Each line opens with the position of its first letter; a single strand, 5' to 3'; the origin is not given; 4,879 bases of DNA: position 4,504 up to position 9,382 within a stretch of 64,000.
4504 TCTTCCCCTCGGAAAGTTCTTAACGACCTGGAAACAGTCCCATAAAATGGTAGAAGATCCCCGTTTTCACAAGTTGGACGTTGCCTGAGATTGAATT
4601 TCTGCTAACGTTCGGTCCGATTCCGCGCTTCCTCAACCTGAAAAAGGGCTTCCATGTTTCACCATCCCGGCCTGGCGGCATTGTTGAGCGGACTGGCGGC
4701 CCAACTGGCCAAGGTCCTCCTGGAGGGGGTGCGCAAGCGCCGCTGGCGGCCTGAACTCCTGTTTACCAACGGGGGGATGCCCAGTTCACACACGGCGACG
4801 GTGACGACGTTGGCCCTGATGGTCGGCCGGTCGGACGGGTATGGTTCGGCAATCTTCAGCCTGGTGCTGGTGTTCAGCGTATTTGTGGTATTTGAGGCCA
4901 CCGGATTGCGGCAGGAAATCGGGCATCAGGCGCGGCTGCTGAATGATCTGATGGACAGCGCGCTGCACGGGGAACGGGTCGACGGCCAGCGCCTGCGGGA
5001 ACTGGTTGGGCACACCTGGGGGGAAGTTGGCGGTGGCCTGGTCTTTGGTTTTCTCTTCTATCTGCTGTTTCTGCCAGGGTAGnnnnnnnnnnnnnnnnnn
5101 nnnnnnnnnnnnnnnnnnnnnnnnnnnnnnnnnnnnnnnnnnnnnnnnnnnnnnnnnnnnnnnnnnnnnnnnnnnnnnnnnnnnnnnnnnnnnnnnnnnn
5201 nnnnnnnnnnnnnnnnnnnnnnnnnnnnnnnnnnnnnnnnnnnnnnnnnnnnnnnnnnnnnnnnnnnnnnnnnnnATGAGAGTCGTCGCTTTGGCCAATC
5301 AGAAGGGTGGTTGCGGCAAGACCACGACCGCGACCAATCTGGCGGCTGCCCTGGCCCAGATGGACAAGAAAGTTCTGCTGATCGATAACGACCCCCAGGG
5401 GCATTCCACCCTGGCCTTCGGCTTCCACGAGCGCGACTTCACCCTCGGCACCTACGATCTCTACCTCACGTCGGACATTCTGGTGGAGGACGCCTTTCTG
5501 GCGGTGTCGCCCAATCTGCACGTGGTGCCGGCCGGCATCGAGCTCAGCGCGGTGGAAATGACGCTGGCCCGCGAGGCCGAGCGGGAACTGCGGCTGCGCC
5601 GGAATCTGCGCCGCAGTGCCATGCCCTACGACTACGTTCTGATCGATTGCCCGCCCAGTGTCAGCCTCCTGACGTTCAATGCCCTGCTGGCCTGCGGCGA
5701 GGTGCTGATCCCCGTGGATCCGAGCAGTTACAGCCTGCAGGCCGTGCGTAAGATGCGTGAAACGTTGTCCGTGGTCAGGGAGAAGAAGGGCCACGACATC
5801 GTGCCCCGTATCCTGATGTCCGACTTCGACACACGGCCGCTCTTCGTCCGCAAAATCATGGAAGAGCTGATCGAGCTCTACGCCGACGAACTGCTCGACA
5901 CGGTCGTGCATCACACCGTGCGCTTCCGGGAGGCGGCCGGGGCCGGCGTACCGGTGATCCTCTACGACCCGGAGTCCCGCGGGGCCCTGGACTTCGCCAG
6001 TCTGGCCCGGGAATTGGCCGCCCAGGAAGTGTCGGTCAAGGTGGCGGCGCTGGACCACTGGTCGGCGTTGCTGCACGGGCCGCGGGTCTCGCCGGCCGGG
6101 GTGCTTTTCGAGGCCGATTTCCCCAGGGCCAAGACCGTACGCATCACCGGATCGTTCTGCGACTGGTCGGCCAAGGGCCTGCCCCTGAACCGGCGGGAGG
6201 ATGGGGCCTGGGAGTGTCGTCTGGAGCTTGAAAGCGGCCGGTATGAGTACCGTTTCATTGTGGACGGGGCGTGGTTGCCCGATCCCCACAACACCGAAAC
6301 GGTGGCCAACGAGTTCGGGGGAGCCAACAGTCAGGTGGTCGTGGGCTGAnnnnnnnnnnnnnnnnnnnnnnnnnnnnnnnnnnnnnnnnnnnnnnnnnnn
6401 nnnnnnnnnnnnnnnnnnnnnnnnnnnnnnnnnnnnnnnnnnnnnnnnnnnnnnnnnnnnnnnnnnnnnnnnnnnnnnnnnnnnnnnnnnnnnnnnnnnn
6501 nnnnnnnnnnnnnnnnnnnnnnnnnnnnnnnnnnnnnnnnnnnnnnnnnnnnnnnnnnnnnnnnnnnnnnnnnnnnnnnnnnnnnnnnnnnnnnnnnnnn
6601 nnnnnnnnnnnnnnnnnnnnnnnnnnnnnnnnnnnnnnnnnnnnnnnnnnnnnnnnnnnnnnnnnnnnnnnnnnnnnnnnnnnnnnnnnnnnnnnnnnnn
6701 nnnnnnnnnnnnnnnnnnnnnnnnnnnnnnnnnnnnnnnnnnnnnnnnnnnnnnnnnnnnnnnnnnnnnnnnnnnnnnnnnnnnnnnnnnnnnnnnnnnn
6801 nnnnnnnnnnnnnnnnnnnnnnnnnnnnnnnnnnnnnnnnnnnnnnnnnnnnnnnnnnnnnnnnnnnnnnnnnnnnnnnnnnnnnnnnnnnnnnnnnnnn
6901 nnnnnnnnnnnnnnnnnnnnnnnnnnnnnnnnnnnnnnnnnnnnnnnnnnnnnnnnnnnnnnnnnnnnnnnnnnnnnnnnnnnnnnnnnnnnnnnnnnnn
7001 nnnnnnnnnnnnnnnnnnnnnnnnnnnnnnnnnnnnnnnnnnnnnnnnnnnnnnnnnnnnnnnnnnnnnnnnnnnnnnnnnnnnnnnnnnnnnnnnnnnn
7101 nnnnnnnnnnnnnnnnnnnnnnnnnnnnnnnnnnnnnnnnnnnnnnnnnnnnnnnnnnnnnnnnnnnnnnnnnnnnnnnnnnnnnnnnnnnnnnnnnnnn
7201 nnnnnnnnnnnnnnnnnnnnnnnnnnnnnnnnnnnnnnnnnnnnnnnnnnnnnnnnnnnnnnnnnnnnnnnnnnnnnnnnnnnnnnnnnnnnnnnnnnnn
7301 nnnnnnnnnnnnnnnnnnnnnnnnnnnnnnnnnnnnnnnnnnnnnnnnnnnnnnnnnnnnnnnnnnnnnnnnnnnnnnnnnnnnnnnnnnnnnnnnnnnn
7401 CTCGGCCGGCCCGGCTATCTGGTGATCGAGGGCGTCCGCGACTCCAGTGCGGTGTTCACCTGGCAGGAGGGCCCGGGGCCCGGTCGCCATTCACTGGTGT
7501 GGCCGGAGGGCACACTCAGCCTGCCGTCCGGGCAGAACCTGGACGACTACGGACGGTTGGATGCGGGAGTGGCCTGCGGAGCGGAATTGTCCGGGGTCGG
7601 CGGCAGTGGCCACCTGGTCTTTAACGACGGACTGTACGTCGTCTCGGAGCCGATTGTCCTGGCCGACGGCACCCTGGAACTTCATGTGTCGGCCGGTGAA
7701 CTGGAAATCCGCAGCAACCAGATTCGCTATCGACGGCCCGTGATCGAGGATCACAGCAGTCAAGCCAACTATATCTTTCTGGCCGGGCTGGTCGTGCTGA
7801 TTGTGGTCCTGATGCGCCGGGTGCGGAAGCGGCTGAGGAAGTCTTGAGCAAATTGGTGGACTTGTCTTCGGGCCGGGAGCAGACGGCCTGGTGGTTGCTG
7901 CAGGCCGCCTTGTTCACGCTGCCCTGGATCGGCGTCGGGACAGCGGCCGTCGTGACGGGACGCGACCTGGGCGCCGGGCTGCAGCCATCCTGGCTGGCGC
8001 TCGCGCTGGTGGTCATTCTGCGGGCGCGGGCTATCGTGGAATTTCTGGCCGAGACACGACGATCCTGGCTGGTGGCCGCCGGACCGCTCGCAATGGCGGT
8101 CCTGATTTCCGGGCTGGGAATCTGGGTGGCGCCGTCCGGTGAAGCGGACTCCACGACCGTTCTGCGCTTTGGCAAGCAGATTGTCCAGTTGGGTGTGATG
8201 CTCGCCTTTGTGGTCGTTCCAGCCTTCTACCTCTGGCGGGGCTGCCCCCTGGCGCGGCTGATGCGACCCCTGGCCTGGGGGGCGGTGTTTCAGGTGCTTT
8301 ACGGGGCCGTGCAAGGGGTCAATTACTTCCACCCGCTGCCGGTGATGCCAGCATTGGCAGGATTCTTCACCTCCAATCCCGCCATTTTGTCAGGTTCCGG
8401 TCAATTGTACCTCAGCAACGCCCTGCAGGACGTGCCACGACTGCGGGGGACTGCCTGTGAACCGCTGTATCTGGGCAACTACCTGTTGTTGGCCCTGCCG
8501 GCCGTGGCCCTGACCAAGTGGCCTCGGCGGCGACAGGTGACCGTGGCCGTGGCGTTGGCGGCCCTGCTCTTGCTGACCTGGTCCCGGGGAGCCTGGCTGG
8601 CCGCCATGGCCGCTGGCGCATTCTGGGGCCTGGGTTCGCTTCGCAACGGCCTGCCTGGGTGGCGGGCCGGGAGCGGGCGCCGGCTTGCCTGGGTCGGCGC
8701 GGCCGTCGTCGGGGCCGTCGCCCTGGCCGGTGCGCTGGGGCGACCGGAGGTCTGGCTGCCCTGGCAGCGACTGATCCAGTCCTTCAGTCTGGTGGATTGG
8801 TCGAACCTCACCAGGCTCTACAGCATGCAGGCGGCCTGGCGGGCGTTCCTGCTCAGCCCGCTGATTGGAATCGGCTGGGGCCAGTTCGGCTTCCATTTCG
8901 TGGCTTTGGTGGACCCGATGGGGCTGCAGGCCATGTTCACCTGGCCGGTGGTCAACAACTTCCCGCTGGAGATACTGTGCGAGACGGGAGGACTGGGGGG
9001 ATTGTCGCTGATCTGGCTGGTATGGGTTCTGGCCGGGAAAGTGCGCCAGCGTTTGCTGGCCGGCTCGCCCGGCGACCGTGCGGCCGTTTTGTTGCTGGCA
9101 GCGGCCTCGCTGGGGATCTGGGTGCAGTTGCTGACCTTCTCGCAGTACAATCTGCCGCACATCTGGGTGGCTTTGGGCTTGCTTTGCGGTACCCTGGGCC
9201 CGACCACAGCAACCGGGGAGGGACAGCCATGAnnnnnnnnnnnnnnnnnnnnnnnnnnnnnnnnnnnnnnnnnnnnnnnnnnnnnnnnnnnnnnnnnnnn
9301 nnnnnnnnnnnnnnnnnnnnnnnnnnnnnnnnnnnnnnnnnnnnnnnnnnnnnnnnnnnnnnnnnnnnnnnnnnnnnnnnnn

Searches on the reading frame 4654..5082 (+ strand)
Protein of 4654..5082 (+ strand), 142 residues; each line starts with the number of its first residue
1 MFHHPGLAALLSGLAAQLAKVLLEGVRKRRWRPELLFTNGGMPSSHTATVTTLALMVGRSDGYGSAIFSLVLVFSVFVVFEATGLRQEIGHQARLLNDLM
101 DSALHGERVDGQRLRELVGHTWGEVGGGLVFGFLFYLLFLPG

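Call 35: search_protein_families(library=pfam, proteins=[window:4654-5082:+], max_evalue=0.01)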
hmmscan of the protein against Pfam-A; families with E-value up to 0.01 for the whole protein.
window:4654-5082:+ (142 aa): 1 family
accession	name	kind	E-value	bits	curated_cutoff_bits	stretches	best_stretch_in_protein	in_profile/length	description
PF02681.20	DUF212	-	6.8e-36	123.7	26.5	1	7-134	7-125/126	Divergent PAP2 family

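Call 58: search_protein_families(library=padloc, proteins=[window:4654-5082:+], max_evalue=0.001)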
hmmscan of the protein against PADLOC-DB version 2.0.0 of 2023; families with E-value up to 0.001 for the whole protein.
window:4654-5082:+ (142 aa): 0 families

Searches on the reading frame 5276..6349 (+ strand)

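Call 35: search_protein_families(library=pfam, proteins=[window:5276-6349:+], max_evalue=0.01)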
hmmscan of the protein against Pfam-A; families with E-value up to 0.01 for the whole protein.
window:5276-6349:+ (357 aa): 11 families
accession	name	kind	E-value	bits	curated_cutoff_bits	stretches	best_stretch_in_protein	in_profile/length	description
PF13614.12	AAA_31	-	5.1e-48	163.8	27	1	1-171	1-171/177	AAA domain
PF01656.29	CbiA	-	5.3e-19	68.8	25.4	1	4-227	1-125/125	CobQ/CobB/MinD/ParA nucleotide binding domain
PF06564.18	CBP_BcsQ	-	5.2e-15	56.1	21.3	1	1-245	1-231/234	Cellulose biosynthesis protein BcsQ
PF16561.11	AMPK1_CBM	-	9.1e-13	48.7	26.8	1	285-355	11-78/85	Glycogen recognition site of AMP-activated protein kinase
PF10609.15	ParA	-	6.3e-12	45.9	27.1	1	2-247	4-245/246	NUBPL iron-transfer P-loop NTPase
PF09140.17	MipZ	-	3.1e-09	36.9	20.7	1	3-152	2-134/262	ATPase MipZ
PF00142.24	Fer4_NifH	-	4e-08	33.5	25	1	9-50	7-49/271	4Fe-4S iron sulfur cluster binding proteins, NifH/frxC family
PF02374.21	ArsA_ATPase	-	7.8e-07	29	24.3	1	8-41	7-40/305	Anion-transporting ATPase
PF02922.24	CBM_48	-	9.2e-07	29.5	22.4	1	275-330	12-71/83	Carbohydrate-binding module 48 (Isoamylase N-terminal domain)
PF07015.17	VirC1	-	0.00087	19.1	24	1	1-39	1-39/231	VirC1 protein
PF00448.28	SRP54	-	0.0067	16.5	22.7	0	12-39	11-38/196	SRP54-type protein, GTPase domain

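Call 58: search_protein_families(library=padloc, proteins=[window:5276-6349:+], max_evalue=0.001)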
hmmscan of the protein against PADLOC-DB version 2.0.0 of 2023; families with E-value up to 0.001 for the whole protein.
window:5276-6349:+ (357 aa): 1 family
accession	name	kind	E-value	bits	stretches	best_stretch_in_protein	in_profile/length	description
PDLC04559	PDC-M28B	-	2.1e-05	21.8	1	5-39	132-166/438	-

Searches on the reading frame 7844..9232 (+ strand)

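Call 35: search_protein_families(library=pfam, proteins=[window:7844-9232:+], max_evalue=0.01)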
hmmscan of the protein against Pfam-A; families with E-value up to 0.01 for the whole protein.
window:7844-9232:+ (462 aa): 1 family
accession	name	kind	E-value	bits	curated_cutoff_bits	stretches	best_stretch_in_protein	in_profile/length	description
PF04932.20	Wzy_C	-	1e-12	48.5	31.7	1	234-389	2-148/149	O-Antigen ligase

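Call 58: search_protein_families(library=padloc, proteins=[window:7844-9232:+], max_evalue=0.001)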
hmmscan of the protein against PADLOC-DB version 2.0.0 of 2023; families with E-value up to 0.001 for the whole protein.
window:7844-9232:+ (462 aa): 0 families
